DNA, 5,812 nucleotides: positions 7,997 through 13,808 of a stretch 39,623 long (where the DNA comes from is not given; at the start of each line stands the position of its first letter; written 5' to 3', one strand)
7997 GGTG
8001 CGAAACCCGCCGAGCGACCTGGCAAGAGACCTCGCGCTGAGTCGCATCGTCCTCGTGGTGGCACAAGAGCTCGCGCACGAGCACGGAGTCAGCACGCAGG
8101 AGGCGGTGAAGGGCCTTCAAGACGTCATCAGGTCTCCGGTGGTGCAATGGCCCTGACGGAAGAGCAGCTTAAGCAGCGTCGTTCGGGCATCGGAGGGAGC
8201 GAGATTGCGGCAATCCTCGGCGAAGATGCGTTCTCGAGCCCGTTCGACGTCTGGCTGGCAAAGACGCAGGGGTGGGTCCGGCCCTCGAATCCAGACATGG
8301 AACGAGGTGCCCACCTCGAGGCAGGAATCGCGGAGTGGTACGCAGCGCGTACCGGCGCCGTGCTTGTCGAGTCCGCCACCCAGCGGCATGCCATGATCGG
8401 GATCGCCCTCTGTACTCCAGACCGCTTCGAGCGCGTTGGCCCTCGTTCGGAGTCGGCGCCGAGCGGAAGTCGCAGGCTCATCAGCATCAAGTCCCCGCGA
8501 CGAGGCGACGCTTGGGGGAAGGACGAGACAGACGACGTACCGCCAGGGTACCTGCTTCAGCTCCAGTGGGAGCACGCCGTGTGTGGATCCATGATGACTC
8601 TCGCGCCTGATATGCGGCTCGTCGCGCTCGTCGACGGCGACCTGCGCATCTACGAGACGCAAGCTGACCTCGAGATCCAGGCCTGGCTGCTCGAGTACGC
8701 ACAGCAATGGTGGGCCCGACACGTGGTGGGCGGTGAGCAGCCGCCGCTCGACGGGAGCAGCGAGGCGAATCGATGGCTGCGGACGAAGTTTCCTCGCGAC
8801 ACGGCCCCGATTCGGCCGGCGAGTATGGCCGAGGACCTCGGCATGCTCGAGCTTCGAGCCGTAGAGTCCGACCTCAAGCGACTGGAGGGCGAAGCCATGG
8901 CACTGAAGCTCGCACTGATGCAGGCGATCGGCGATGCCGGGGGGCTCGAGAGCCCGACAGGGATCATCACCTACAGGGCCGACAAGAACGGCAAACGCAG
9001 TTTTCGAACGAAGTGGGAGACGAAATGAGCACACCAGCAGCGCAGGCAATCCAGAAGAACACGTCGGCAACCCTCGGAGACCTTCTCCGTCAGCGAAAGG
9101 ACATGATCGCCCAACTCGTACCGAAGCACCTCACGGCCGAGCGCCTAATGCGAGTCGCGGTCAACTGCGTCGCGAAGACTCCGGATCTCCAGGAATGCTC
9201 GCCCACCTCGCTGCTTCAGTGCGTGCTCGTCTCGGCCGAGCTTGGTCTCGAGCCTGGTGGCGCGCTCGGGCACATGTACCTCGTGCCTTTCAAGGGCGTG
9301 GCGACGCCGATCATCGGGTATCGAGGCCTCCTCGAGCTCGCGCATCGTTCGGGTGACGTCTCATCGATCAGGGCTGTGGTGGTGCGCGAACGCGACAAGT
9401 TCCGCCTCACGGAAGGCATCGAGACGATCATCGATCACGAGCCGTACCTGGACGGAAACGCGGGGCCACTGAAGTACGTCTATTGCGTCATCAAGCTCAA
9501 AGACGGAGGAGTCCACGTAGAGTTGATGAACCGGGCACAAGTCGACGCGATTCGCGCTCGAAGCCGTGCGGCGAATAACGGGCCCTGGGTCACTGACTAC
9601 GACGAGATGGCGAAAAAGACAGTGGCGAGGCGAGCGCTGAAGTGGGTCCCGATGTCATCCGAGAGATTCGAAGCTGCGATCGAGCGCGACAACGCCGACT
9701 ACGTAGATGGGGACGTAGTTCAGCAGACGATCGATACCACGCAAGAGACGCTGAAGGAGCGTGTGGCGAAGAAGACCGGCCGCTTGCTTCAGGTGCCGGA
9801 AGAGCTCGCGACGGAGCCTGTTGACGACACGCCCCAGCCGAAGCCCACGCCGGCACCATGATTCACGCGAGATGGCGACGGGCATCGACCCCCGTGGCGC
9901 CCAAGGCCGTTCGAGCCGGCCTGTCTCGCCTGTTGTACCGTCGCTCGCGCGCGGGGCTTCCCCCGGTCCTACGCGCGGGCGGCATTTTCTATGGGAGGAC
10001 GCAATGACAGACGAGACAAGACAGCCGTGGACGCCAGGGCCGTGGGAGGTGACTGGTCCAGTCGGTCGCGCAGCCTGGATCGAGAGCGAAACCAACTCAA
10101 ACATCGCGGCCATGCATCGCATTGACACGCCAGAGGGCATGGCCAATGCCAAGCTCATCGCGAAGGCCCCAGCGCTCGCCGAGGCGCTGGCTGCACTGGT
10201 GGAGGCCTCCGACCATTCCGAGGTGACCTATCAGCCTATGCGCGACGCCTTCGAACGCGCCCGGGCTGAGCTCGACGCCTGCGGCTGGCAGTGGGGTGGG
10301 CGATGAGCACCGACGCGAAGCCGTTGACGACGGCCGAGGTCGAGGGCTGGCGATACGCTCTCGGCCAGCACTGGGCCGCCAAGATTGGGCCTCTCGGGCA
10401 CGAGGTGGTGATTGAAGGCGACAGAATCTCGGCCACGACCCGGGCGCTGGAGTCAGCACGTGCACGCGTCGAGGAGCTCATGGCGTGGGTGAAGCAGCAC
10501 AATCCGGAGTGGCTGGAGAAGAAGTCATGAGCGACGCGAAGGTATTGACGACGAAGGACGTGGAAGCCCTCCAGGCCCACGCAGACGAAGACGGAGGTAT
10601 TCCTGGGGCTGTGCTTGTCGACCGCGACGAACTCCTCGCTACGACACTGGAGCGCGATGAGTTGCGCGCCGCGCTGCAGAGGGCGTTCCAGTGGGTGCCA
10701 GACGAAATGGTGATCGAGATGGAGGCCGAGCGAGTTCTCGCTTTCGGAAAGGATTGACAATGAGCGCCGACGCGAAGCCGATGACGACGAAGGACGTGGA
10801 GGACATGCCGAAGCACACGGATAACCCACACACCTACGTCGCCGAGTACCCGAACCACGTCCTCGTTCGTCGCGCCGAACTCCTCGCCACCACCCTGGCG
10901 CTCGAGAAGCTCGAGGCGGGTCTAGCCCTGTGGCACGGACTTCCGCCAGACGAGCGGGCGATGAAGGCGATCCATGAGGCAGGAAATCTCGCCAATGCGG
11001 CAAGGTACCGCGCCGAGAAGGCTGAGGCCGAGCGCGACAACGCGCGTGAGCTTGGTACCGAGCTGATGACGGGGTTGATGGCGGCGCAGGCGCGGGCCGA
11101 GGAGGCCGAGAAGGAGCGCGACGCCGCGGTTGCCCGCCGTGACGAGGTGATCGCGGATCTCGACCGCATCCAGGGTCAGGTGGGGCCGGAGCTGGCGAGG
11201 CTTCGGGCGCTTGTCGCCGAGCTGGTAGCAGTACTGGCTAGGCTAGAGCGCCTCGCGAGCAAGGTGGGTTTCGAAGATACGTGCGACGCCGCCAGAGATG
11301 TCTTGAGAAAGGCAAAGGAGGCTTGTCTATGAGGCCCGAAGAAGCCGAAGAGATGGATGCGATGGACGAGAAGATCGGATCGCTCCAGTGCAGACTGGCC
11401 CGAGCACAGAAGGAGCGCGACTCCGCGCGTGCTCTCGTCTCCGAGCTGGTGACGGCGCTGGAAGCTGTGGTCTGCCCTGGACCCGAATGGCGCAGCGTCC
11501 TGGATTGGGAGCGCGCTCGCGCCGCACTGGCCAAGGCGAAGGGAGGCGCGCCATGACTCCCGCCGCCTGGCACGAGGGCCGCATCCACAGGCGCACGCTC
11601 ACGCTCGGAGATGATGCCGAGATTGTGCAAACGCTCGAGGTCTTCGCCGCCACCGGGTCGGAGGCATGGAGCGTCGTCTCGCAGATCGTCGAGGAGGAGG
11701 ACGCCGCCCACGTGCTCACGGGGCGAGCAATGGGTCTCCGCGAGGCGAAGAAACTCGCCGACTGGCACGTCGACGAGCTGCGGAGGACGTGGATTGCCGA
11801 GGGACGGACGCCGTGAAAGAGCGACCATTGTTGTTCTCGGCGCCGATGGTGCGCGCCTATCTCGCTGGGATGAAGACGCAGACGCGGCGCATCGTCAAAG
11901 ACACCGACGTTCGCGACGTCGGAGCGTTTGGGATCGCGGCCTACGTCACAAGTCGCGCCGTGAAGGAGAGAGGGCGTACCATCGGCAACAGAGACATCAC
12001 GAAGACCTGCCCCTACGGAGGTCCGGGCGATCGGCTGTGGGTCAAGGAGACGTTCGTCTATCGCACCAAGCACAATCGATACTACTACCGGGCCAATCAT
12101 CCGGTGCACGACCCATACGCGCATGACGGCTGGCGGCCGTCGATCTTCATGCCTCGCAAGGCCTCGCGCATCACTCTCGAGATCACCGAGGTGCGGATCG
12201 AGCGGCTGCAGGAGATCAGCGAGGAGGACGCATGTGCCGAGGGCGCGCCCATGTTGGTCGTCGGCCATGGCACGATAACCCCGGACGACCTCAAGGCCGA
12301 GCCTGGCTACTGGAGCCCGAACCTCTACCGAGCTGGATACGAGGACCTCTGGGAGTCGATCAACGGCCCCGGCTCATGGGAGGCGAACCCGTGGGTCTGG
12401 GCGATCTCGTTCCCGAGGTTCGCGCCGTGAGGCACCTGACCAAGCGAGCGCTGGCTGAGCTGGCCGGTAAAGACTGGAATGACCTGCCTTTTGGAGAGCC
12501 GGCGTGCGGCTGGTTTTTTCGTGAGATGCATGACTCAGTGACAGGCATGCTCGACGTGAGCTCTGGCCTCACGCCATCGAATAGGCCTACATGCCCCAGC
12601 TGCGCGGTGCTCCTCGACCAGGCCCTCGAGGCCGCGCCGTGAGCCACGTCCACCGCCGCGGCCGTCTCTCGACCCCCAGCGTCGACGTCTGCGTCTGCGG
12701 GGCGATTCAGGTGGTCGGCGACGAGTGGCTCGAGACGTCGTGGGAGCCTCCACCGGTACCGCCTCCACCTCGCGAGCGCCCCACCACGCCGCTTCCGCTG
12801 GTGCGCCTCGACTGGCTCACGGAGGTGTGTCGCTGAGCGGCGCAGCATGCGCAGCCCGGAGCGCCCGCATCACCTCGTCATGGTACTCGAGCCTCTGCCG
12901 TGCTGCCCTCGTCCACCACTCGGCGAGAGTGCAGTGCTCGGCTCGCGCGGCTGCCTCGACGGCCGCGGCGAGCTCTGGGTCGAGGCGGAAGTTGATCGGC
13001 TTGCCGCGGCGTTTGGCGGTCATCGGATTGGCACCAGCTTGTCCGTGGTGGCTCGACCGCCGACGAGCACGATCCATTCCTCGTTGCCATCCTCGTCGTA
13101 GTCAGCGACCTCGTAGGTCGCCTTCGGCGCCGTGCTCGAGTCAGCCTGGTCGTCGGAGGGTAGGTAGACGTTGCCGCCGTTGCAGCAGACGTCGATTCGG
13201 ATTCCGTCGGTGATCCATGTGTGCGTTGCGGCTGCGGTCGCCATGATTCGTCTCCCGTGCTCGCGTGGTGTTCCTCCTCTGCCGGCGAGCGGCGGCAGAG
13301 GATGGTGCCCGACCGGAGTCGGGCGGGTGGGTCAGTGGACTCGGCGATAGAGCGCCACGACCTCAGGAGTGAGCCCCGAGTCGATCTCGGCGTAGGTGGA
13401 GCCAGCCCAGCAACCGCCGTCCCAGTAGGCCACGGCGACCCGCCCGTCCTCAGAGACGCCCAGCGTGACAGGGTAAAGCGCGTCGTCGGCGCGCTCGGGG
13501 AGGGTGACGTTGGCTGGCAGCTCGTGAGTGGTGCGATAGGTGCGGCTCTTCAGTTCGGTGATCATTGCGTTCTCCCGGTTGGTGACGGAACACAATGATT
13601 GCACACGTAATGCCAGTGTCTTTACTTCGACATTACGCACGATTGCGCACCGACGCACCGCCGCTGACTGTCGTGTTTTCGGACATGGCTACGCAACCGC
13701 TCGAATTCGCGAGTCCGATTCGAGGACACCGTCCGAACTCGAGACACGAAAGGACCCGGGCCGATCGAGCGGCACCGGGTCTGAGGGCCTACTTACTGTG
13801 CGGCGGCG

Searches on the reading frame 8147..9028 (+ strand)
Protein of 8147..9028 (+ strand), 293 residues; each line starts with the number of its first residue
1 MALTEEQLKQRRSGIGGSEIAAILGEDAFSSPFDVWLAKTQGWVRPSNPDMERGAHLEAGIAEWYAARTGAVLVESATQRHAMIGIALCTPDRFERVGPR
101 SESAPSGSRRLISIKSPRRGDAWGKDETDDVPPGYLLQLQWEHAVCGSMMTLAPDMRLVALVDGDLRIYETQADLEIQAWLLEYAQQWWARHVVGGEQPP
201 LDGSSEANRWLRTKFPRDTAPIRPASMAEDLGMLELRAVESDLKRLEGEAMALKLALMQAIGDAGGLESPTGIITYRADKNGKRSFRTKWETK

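Call 36: search_protein_families(library=pfam, proteins=[window:8147-9028:+], max_evalue=0.01)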
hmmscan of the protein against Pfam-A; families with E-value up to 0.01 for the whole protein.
window:8147-9028:+ (293 aa): 1 family
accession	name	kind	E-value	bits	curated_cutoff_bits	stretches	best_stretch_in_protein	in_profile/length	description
PF09588.16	YqaJ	-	4.1e-15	56.8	22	1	8-147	3-148/150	YqaJ-like viral recombinase domain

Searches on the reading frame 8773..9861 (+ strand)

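Call 36: search_protein_families(library=pfam, proteins=[window:8773-9861:+], max_evalue=0.01)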
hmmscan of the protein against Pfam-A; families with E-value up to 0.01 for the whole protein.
window:8773-9861:+ (362 aa): 1 family
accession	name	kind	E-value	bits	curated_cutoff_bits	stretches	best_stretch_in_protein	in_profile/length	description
PF03837.19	RecT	-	3.4e-47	161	24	1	123-308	1-187/198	RecT family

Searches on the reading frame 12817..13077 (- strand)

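Call 36: search_protein_families(library=pfam, proteins=[window:12817-13077:-], max_evalue=0.01)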
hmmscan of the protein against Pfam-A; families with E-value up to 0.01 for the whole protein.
window:12817-13077:- (86 aa): 2 families
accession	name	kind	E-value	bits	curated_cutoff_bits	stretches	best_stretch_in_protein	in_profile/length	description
PF21983.2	NikA-like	-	0.0044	17.6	27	1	23-59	2-38/72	Mobilization protein NikA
PF05534.18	HicB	-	0.0079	16.5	21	0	17-54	9-46/51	HicB family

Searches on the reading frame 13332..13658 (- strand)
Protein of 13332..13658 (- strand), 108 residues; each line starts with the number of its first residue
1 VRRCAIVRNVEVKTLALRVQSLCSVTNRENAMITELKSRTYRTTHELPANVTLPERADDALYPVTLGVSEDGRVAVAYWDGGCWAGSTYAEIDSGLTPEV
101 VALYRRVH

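Call 36: search_protein_families(library=pfam, proteins=[window:13332-13658:-], max_evalue=0.01)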
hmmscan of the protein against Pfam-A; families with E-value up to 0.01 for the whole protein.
window:13332-13658:- (108 aa): 1 family
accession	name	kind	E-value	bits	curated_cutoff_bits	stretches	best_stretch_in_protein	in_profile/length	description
PF24761.1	C2H2_ASCIZ_4th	-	0.0033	17.5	24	1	34-50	14-30/31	ASCIZ forth C2H2 zinc finger domain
